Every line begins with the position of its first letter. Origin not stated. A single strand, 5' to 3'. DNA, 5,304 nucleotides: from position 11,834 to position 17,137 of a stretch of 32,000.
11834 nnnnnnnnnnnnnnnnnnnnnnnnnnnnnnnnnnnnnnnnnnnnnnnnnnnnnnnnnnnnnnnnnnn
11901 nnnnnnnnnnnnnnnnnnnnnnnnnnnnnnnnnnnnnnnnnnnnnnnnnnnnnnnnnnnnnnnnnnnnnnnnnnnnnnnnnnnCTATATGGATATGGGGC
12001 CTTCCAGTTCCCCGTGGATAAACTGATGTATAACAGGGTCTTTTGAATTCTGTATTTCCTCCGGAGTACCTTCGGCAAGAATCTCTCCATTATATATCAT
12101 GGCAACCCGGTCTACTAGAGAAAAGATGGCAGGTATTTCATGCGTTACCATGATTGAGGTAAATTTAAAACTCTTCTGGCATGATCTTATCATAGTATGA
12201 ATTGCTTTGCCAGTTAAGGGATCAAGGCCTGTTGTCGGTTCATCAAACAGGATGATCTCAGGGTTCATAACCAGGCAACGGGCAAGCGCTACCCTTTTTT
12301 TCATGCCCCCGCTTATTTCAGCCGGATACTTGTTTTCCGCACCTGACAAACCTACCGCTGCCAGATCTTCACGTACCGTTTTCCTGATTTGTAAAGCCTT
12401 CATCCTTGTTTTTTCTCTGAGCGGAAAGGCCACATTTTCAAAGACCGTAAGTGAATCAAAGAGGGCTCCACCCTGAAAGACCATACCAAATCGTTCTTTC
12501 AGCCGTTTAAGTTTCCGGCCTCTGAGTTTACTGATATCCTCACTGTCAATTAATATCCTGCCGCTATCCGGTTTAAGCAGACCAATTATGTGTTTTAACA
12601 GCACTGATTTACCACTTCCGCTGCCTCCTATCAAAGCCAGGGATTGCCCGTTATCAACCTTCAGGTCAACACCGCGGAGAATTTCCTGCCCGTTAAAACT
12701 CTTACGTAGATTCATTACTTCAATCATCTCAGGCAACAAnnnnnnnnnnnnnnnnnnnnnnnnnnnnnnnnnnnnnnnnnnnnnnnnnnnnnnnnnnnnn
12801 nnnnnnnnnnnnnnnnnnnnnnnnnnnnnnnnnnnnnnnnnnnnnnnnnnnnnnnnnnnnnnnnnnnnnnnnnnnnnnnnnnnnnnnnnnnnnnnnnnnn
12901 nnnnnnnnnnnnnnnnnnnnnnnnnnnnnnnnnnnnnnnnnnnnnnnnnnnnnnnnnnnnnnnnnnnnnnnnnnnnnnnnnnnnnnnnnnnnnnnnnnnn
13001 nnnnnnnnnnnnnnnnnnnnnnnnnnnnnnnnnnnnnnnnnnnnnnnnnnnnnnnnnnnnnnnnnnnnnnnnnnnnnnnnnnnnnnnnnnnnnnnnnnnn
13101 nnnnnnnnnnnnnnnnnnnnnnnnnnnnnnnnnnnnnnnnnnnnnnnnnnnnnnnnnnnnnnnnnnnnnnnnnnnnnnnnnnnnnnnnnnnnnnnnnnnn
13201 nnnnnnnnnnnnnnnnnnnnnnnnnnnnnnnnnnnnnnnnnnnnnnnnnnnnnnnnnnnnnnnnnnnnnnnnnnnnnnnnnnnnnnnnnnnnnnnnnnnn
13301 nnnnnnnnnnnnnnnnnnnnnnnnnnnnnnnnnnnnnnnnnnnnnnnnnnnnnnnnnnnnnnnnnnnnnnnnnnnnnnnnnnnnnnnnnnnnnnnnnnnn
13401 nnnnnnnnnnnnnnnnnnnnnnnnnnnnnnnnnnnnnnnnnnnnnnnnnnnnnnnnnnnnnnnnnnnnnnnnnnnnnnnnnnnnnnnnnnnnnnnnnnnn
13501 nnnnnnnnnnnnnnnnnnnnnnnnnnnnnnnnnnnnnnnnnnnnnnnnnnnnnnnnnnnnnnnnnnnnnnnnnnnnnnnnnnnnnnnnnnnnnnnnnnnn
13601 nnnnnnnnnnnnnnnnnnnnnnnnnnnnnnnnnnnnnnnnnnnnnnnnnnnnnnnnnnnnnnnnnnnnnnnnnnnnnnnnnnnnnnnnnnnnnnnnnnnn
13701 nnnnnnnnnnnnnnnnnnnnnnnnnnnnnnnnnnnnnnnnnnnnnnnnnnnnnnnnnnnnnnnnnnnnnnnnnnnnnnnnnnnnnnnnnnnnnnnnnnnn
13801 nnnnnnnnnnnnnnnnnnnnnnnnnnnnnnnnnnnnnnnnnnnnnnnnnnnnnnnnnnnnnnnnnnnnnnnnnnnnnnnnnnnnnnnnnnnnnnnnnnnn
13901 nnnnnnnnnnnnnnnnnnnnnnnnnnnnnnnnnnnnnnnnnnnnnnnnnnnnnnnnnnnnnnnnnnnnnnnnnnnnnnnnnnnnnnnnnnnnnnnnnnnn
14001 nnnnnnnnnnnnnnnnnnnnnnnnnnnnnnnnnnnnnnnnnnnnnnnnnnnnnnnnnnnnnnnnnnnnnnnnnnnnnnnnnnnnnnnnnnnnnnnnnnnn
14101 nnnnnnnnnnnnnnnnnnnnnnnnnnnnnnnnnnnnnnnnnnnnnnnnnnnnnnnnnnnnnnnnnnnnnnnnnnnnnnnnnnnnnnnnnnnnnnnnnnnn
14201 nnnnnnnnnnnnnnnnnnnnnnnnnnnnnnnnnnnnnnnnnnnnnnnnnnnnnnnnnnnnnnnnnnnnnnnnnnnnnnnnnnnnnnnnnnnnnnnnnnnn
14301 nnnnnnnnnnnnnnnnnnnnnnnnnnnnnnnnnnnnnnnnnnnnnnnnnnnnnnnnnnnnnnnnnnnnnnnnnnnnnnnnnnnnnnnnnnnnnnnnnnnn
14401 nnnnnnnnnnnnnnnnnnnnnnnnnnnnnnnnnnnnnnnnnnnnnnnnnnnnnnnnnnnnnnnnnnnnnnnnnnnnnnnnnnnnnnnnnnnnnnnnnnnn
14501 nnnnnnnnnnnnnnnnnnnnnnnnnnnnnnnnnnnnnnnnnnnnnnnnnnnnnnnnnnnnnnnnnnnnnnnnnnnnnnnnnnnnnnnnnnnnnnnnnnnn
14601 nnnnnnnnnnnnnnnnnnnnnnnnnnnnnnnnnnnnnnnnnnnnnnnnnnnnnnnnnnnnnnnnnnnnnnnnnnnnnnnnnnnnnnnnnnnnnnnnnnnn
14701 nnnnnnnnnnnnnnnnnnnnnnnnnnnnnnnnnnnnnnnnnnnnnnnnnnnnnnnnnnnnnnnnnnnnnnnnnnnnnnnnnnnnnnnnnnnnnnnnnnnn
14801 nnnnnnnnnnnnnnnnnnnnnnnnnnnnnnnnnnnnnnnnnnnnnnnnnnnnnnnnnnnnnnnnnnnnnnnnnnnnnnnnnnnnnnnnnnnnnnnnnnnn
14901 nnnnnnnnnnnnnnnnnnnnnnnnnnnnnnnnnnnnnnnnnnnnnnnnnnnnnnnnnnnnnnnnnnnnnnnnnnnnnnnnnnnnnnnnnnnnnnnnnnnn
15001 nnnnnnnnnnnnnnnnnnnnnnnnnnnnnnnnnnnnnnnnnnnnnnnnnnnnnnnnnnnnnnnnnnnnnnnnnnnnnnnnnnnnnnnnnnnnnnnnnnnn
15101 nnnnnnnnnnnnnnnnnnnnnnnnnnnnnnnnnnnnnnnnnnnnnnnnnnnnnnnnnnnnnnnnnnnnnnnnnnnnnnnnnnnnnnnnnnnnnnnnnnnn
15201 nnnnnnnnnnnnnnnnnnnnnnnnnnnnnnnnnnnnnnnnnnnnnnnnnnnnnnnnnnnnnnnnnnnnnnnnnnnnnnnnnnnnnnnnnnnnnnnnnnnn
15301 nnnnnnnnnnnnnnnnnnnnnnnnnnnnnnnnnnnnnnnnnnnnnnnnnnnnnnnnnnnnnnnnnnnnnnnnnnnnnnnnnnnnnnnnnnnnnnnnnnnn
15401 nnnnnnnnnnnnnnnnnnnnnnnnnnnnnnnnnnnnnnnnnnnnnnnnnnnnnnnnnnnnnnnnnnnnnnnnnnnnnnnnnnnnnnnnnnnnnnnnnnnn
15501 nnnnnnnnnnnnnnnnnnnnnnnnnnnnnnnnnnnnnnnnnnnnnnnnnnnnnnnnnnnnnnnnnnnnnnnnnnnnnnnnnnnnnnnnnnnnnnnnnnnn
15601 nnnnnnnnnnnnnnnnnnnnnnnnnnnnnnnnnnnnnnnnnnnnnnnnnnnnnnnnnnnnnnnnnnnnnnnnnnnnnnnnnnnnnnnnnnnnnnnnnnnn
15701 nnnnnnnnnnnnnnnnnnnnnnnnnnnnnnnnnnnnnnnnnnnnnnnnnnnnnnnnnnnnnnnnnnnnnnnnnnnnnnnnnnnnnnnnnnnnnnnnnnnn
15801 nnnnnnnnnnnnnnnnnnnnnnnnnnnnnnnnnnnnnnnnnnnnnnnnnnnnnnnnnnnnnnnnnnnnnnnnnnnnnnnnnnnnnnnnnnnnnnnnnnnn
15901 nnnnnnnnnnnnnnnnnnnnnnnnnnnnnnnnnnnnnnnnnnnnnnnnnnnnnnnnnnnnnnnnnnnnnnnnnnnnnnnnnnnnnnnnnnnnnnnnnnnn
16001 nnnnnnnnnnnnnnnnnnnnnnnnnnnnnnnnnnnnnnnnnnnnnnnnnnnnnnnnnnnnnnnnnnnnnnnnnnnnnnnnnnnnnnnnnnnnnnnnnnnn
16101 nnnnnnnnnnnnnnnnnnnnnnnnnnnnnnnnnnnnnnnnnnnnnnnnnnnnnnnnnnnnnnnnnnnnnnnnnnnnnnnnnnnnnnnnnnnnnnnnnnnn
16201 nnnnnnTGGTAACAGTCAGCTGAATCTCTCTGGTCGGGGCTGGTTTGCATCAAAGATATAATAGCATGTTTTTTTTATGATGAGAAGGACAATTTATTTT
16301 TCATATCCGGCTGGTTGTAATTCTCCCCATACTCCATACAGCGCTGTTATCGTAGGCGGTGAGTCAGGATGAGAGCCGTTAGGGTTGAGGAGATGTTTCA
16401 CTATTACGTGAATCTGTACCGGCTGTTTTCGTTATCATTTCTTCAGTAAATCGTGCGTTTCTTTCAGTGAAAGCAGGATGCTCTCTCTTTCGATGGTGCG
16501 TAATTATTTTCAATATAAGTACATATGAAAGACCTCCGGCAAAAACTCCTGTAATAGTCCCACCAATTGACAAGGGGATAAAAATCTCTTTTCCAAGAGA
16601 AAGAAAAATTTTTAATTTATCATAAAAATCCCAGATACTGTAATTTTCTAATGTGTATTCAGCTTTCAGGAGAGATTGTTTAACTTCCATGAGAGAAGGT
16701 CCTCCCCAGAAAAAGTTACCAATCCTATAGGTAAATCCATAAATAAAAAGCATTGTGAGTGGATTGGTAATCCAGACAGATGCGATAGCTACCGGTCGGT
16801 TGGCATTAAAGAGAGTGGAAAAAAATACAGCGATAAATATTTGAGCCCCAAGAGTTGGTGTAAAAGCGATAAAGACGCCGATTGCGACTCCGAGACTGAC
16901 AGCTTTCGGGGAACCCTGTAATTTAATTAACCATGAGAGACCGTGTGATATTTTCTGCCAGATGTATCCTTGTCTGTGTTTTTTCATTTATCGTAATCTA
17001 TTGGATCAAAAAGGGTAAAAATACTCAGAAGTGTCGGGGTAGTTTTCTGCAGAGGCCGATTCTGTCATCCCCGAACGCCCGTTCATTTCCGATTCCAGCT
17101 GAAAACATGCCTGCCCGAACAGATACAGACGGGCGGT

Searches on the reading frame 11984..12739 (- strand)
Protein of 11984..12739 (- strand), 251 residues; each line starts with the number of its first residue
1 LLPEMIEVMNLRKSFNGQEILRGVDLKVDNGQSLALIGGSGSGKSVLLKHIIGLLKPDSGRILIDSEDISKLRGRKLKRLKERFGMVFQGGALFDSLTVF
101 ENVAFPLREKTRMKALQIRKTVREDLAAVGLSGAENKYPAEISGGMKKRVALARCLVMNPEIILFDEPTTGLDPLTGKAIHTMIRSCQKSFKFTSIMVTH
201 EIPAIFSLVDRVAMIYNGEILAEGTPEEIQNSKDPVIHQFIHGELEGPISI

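Call 7: search_protein_families(library=pfam, proteins=[window:11984-12739:-])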
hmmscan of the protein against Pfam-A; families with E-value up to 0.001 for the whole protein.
window:11984-12739:- (251 aa): 3 families
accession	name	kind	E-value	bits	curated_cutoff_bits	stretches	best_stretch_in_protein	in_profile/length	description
PF00005.33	ABC_tran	-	2e-35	122.8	25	1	21-170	1-137/137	ABC transporter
PF13304.12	AAA_21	-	1.5e-05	25.7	27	0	139-201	235-299/304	AAA domain, putative AbiEii toxin, Type IV TA system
PF13555.12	AAA_29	-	0.00085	19.5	27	0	23-59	14-50/61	P-loop containing region of AAA domain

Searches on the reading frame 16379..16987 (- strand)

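Call 7: search_protein_families(library=pfam, proteins=[window:16379-16987:-])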
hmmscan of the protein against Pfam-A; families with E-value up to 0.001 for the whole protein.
window:16379-16987:- (202 aa): 1 family
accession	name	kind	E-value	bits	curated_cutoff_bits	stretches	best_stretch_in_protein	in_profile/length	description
PF09835.14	DUF2062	-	1.4e-35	122.9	27.4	1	14-169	5-145/147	Uncharacterized protein conserved in bacteria (DUF2062)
